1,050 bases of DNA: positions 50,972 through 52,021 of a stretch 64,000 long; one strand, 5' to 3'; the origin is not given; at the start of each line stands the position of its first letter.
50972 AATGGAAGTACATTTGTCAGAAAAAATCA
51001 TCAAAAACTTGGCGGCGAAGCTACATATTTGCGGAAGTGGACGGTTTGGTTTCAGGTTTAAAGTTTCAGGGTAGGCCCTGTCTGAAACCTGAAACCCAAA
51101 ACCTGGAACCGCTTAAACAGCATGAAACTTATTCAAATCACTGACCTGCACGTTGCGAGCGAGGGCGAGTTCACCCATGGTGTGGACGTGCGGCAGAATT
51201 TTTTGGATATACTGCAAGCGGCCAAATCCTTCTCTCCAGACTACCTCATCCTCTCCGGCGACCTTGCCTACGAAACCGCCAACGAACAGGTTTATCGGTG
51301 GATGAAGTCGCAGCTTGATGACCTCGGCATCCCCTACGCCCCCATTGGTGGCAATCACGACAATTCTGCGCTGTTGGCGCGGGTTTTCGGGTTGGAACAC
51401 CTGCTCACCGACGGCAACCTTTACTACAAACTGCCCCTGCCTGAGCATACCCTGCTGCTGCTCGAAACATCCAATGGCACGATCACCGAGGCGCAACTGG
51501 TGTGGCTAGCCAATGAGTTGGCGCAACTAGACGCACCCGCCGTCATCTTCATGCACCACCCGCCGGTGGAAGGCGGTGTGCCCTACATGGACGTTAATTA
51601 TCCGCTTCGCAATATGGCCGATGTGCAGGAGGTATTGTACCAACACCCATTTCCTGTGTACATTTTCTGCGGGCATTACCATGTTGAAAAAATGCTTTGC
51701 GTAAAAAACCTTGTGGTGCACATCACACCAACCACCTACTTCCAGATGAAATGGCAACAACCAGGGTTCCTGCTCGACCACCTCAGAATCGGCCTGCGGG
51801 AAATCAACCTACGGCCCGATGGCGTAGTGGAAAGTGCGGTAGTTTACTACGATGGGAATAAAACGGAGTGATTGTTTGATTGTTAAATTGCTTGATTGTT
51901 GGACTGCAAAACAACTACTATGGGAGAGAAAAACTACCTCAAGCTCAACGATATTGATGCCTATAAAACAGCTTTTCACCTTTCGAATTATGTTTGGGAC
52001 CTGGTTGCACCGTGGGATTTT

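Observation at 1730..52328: Intergenic spacers are filled with locus-specific short-word tandem arrays mirrored into long imperfect palindromes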

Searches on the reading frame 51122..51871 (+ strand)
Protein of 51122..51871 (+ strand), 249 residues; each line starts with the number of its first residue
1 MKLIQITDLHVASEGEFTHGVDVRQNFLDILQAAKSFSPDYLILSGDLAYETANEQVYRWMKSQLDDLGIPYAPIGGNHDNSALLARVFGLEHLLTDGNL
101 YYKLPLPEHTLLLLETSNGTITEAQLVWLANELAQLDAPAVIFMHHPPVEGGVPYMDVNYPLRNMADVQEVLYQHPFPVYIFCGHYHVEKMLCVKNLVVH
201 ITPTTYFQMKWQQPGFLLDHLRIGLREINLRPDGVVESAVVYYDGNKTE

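Call 18: search_protein_families(library=pfam, proteins=[window:51122-51871:+])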
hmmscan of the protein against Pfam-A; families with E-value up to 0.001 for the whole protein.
window:51122-51871:+ (249 aa): 2 families
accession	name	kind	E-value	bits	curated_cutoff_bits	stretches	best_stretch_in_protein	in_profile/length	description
PF00149.33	Metallophos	-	1.8e-14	55.1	21.5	1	1-188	1-190/191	Calcineurin-like phosphoesterase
PF12850.12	Metallophos_2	-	4.6e-05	23.9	27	1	1-197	1-127/154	Calcineurin-like phosphoesterase superfamily domain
